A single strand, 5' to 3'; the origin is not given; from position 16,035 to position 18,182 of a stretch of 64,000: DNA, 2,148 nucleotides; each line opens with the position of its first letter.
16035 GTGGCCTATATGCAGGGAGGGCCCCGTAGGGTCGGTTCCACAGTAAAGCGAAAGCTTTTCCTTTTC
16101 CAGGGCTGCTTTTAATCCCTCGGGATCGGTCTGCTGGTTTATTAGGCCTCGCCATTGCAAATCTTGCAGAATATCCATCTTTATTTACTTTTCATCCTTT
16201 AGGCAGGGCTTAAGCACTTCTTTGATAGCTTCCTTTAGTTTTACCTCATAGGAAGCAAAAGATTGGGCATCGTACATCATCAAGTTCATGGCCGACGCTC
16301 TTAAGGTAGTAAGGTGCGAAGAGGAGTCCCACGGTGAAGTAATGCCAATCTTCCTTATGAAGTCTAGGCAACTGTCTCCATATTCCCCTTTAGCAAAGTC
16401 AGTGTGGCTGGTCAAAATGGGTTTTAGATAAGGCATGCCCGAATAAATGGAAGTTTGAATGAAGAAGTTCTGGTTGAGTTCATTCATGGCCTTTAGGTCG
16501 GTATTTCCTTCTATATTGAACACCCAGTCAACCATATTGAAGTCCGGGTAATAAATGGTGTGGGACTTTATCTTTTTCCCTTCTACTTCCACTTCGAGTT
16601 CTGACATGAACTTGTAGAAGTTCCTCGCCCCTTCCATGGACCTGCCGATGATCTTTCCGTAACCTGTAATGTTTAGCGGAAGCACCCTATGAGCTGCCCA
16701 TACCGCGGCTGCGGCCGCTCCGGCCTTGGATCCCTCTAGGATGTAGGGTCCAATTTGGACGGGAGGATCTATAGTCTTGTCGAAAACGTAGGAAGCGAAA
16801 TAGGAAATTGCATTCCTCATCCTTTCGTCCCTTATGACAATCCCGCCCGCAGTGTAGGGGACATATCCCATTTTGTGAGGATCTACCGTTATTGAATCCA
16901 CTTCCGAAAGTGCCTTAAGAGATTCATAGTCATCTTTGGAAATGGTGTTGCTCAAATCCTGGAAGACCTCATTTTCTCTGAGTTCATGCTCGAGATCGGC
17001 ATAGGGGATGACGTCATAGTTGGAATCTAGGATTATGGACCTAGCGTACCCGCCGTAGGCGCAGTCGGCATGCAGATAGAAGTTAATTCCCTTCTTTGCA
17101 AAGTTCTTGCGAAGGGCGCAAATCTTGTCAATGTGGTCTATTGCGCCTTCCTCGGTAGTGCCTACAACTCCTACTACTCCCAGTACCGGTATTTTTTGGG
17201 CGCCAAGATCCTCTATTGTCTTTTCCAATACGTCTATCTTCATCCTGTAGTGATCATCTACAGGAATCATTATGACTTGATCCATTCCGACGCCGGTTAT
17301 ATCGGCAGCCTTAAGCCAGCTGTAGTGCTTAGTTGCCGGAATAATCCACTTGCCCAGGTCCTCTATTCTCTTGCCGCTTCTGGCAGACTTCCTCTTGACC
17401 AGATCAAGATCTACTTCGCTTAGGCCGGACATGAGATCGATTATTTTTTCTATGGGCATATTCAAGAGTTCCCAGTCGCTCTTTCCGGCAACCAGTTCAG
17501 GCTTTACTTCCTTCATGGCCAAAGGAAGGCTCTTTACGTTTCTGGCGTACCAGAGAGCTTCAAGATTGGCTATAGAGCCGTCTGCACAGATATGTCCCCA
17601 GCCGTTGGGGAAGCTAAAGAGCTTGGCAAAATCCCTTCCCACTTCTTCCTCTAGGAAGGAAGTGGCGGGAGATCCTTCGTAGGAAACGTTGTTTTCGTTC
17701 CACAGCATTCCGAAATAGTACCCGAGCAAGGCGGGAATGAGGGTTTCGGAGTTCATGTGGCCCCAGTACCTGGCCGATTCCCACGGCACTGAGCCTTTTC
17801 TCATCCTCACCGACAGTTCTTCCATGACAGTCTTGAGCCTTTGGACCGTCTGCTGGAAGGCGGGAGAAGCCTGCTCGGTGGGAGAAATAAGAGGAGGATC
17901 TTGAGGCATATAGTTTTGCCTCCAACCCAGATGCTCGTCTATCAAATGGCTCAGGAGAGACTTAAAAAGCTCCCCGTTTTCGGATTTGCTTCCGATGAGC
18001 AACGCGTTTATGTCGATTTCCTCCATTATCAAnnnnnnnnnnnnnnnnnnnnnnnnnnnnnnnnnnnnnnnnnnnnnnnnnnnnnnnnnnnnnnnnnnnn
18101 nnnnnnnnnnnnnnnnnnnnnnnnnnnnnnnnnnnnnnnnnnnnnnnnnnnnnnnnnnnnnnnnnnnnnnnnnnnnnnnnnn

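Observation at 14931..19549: Lactobacillales-type tyramine cassette (tyrP-tdc-tyrS) inside a conserved actinobacterial housekeeping operon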

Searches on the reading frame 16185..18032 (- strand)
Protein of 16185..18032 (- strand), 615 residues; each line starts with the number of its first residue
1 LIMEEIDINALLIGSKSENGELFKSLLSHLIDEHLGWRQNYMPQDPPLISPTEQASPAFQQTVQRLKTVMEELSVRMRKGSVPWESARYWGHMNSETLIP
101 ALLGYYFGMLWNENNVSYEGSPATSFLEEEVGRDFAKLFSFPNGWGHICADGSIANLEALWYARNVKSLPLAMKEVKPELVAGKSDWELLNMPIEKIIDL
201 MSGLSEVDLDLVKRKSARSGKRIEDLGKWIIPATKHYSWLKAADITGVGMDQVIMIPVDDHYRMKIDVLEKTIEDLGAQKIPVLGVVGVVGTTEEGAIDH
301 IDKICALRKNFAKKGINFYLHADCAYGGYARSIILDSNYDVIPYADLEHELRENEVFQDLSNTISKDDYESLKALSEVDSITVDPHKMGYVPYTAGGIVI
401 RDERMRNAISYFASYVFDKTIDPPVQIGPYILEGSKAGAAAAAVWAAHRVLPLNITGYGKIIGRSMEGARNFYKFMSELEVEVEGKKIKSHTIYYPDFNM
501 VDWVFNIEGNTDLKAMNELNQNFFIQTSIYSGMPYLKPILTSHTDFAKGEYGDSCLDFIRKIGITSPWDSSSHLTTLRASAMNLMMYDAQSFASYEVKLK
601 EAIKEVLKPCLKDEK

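Call 4: search_protein_families(library=ncbifam, proteins=[window:16185-18032:-])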
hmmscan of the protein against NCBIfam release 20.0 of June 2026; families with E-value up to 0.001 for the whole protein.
window:16185-18032:- (615 aa): 6 families
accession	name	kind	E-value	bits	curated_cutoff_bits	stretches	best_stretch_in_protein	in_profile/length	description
TIGR03811.1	tyr_de_CO2_Ent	equivalog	1.4e-278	925.4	905.3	1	5-608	1-605/608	tyrosine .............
TIGR03799.1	NOD_PanD_pyr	equivalog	4.9e-39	134.1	606.1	2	234-329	217-307/522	pyridoxal-dependent aspartate 1-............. PanP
TIGR03812.1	tyr_de_CO2_Arch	equivalog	1.3e-38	132.8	299.4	1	201-482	82-312/375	tyrosine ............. MfnA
NF052646.1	DABADecarRhbB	equivalog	4.1e-20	71.8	900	1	192-328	152-283/491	L-2,4-diaminobutyrate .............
NF002748.0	PRK02769.1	equivalog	6.4e-13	48.1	305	1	234-330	118-208/382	histidine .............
TIGR01788.1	Glu-decarb-GAD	equivalog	2.6e-08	33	380.4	1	218-411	131-286/431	glutamate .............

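Call 5: search_protein_families(library=pfam, proteins=[window:16185-18032:-])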
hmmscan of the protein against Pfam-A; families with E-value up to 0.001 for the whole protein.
window:16185-18032:- (615 aa): 2 families
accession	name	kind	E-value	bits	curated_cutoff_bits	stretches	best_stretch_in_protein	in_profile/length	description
PF21391.3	tyr_de_CO2_C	-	1e-42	145.8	27.2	1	468-606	1-140/141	Tyrosine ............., C-terminal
PF00282.25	Pyridoxal_deC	-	8.5e-29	100.9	27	3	234-329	153-240/375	Pyridoxal-dependent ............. conserved domain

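Call 7: find_homologous_proteins(query=window:16185-18032:-)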
Query window:16185-18032:- (615 aa): 2120 proteins with E <= 0.001 among 8000 candidates; the best 120 are listed.
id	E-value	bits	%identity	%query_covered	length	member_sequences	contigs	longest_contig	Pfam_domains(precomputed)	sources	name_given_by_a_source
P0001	0.0e+0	1400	99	100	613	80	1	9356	PF00282.26,PF21391.4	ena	-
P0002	0.0e+0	1292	90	100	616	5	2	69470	PF00282.26,PF21391.4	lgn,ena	-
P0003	0.0e+0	1268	89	100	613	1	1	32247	PF00282.26,PF21391.4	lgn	-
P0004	0.0e+0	1263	89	100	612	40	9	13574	PF00282.26,PF21391.4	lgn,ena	-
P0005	3.3e-250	850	59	100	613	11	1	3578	PF00282.26,PF21391.4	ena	-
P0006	5.2e-247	839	59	99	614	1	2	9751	PF00282.26,PF21391.4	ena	-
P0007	6.5e-247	839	59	100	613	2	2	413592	PF00282.26,PF21391.4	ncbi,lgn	ncbi:tyrosine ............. [Ligilactobacillus sp. LYQ135]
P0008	3.3e-246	837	58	99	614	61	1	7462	PF00282.26,PF21391.4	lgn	-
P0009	5.6e-246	836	59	99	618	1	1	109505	PF00282.26,PF21391.4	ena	-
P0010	3.6e-245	833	58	99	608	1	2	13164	PF00282.26,PF21391.4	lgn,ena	-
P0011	1.8e-244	831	57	100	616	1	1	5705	PF00282.26,PF21391.4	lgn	-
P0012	2.6e-244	830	59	99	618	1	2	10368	PF00282.26,PF21391.4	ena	-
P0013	4.9e-244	829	59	99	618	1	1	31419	PF00282.26,PF21391.4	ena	-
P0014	3.3e-243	827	58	99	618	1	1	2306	PF00282.26,PF21391.4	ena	-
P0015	5.1e-243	826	58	100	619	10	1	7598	PF00282.26,PF21391.4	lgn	-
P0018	1.9e-241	821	58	99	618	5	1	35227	PF00282.26,PF21391.4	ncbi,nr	ncbi:MAG: tyrosine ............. [Bifidobacteriaceae bacterium]|nr:tyrosine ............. [Bifidobac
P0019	2.8e-241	820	59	99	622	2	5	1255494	PF00282.26,PF21391.4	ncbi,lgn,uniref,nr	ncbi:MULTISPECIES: tyrosine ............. [Enterococcus]|uniref:tyrosine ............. n=1 Tax=Enter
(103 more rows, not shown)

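Call 8: find_related_loci(query=window:16185-18032:-, collection=genome_contigs, flank=10000)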
Query window:16185-18032:- (615 aa) in genome_contigs; peptide patterns used: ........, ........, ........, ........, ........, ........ (x = any residue, [..] = any of these).
238 stretches matched a pattern; 229 encode a relative of the query (tblastn E <= 1e-3); the best 80 are kept; 80 distinct loci.
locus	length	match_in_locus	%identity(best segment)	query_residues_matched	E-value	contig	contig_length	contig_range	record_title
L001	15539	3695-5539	97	1-615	0e+0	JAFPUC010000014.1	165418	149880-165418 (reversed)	MAG: Aeriscardovia sp. isolate RGIG1476 Goat_Abomasum-1__c642633, whole genome shotgun sequence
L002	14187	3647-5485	89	1-613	0e+0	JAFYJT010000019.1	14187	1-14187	MAG: Aeriscardovia sp. isolate RGIG7154 Water_buffalos_Abomasum-5__c386377, whole genome shotgun sequence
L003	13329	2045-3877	89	1-611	0e+0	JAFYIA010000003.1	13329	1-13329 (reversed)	MAG: Aeriscardovia sp. isolate RGIG7109 Water_buffalos_Abomasum-2__c58965, whole genome shotgun sequence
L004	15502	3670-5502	89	1-611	0e+0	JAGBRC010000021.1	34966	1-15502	MAG: Aeriscardovia sp. isolate RGIG9370 Yak_Abomasum.Co__c1590128, whole genome shotgun sequence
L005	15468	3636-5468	89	1-611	0e+0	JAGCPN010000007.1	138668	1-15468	MAG: Aeriscardovia sp. isolate RGIG10005 Yak_Reticulum-4__c633603, whole genome shotgun sequence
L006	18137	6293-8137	94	1-615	0e+0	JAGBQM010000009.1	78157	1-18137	MAG: Aeriscardovia sp. isolate RGIG9354 Yak_Abomasum.Co__c406437, whole genome shotgun sequence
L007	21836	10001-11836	58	1-611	0e+0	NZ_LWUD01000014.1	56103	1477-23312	Ligilactobacillus aviarius strain UMNLAv11 contig_22_220_47, whole genome shotgun sequence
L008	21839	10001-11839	58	1-612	0e+0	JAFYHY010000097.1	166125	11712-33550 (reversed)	MAG: Aeriscardovia sp. isolate RGIG7107 Water_buffalos_Abomasum-2__c616043, whole genome shotgun sequence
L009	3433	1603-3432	58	1-608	0e+0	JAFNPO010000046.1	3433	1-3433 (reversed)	MAG: Aeriscardovia sp. isolate RGIG6 Dairy_cattle_Abomasum-2__c400134, whole genome shotgun sequence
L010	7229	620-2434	57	4-607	0e+0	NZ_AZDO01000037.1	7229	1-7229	Companilactobacillus futsaii JCM 17355 NODE_55, whole genome shotgun sequence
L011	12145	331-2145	56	12-615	0e+0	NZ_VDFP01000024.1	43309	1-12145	Companilactobacillus halodurans strain TMW 1.2172 seq24, whole genome shotgun sequence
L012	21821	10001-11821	54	6-611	0e+0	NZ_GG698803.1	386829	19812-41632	Limosilactobacillus coleohominis 101-4-CHN supercont1.2, whole genome shotgun sequence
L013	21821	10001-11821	55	6-611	0e+0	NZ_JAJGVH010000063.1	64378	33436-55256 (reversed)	Limosilactobacillus reuteri strain PB-W1 scaffold63, whole genome shotgun sequence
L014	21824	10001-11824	54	5-611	0e+0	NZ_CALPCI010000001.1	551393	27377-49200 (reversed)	Limosilactobacillus caecicola strain DSM 110982 NODE_1_length_551393_cov_403.961140, whole genome shotgun sequence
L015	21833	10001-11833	54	2-611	0e+0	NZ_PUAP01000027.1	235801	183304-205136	Enterococcus mundtii strain CVM N55263 N55263_S43_L001_R1_001_contig_27, whole genome shotgun sequence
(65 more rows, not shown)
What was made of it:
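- Host: TDC is 89-97% identical to six Aeriscardovia MAGs from goat, buffalo and yak stomach (call 8). The related genomes found are MAGs (call 8), and the window itself is probably metagenome-derived.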

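Call 18: find_encoding_contigs(protein=P0019, flank=8000, max_places=1)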
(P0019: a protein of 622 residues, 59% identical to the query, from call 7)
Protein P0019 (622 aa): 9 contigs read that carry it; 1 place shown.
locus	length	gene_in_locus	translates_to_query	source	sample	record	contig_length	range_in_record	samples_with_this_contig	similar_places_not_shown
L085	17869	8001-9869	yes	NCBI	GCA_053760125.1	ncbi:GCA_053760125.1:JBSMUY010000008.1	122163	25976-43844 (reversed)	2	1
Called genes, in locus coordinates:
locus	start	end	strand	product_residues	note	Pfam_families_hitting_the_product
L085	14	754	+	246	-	PF14804:Jag_N, PF13083:KH_KhpA-B, PF01424:R3H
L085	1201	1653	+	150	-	PF13463:HTH_27 (weak), PF01047:MarR (weak), PF12802:MarR_2 (weak), PF13601:HTH_34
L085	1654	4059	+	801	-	PF00664:ABC_membrane, PF00005:ABC_tran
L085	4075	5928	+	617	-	PF00664:ABC_membrane, PF00004:AAA (faint), PF00005:ABC_tran, PF02463:SMC_N (faint)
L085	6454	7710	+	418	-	PF00579:tRNA-synt_1b, PF22421:SYY_C-terminal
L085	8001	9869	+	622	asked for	PF00282:Pyridoxal_deC, PF21391:tyr_de_CO2_C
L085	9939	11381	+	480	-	PF00324:AA_permease, PF13520:AA_permease_2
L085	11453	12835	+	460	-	PF03553:Na_H_antiporter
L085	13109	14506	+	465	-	PF10396:TrmE_N, PF00350:Dynamin_N (faint), PF03193:RsgA_GTPase (faint), PF12631:MnmE_helical, PF01926:MMR_HSR1, PF02421:FeoB_N, PF04548:AIG1 (weak)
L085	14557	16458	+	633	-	PF00890:FAD_binding_2 (faint), PF01134:GIDA, PF21680:GIDA_C_1st, PF13932:SAM_GIDA_C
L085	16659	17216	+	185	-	PF13302:Acetyltransf_3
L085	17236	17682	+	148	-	PF00583:Acetyltransf_1, PF13673:Acetyltransf_10 (weak), PF13527:Acetyltransf_9 (faint), PF13508:Acetyltransf_7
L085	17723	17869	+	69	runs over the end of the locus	-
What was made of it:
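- On Canonical Lactobacillales tdc operon (tyrS-tdc-tyrP-nhaC): The Enterococcus control locus L085 shows tyrS-tdc-tyrP-nhaC (call 18).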

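Call 19: find_encoding_contigs(protein=P0018, flank=10000, max_places=2)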
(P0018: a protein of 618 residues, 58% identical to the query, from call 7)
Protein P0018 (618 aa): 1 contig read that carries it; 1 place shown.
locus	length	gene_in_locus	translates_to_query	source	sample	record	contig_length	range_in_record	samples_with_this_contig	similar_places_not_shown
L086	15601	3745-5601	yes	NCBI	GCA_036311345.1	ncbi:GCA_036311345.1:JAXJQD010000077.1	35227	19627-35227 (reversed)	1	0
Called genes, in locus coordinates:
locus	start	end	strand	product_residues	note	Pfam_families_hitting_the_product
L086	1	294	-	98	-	?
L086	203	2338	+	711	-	PF03709:OKR_DC_1_N, PF01276:OKR_DC_1, PF03711:OKR_DC_1_C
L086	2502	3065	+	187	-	PF08207:EFP_N, PF01132:EFP, PF09285:Elong-fact-P_C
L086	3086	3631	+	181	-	PF01029:NusB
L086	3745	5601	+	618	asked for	PF00282:Pyridoxal_deC, PF21391:tyr_de_CO2_C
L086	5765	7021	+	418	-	PF00579:tRNA-synt_1b, PF22421:SYY_C-terminal, PF01479:S4 (weak)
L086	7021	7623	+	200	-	PF00625:Guanylate_kin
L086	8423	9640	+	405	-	PF00438:S-AdoMet_synt_N, PF02772:S-AdoMet_synt_M, PF02773:S-AdoMet_synt_C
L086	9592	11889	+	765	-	PF17764:PriA_3primeBD, PF27106:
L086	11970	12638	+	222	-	PF00702:Hydrolase, PF13419:HAD_2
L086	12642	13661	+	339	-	PF00551:Formyl_trans_N, PF02911:Formyl_trans_C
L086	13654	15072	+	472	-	PF01029:NusB, PF01189:Methyltr_RsmB-F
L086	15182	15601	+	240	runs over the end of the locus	PF09335:VTT_dom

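Call 21: search_solved_structures(query=window:16185-18032:-, max_evalue=1e-10, show_alignments=2)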
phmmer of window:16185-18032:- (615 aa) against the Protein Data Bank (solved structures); distinct sequences matched with E-value up to 1e-10: 14.
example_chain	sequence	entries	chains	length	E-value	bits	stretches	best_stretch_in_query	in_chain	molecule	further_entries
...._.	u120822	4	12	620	1.7e-240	802.8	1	5-608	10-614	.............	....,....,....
7cwz_A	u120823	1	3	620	1.1e-239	800.1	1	5-608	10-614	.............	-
5hsi_A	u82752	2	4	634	1.4e-238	796.4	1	3-607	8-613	Putative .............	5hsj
6ebn_A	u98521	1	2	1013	5e-84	286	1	8-480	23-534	non canonical aromatic amino acid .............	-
3f9t_A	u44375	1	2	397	1.2e-20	76.7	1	214-478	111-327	L-tyrosine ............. MfnA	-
6jy1_A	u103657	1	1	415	1.3e-20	76.5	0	214-337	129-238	L-tyrosine/L-aspartate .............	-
6m4y_A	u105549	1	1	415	1.3e-20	76.5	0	214-337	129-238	L-tyrosine/L-aspartate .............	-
6ldr_A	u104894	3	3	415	8.9e-20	73.8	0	214-337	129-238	L-tyrosine/L-aspartate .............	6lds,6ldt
8zpi_A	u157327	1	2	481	4.7e-17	64.8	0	69-165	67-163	Diaminobutyrate-2-oxoglutarate transaminase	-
5o5c_A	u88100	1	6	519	2.4e-15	59.1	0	225-327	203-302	Putative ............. involved in desferrioxamine biosynthesis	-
4rit_B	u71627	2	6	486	3.3e-14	55.4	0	68-167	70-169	Pyridoxal-dependent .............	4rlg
4riz_A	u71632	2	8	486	1.8e-13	52.9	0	68-167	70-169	Pyridoxal-dependent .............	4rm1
4rj0_B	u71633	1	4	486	2.1e-13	52.7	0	68-167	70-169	Pyridoxal-dependent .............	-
2okk_A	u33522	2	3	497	3.8e-11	45.3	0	235-328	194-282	Glutamate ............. 2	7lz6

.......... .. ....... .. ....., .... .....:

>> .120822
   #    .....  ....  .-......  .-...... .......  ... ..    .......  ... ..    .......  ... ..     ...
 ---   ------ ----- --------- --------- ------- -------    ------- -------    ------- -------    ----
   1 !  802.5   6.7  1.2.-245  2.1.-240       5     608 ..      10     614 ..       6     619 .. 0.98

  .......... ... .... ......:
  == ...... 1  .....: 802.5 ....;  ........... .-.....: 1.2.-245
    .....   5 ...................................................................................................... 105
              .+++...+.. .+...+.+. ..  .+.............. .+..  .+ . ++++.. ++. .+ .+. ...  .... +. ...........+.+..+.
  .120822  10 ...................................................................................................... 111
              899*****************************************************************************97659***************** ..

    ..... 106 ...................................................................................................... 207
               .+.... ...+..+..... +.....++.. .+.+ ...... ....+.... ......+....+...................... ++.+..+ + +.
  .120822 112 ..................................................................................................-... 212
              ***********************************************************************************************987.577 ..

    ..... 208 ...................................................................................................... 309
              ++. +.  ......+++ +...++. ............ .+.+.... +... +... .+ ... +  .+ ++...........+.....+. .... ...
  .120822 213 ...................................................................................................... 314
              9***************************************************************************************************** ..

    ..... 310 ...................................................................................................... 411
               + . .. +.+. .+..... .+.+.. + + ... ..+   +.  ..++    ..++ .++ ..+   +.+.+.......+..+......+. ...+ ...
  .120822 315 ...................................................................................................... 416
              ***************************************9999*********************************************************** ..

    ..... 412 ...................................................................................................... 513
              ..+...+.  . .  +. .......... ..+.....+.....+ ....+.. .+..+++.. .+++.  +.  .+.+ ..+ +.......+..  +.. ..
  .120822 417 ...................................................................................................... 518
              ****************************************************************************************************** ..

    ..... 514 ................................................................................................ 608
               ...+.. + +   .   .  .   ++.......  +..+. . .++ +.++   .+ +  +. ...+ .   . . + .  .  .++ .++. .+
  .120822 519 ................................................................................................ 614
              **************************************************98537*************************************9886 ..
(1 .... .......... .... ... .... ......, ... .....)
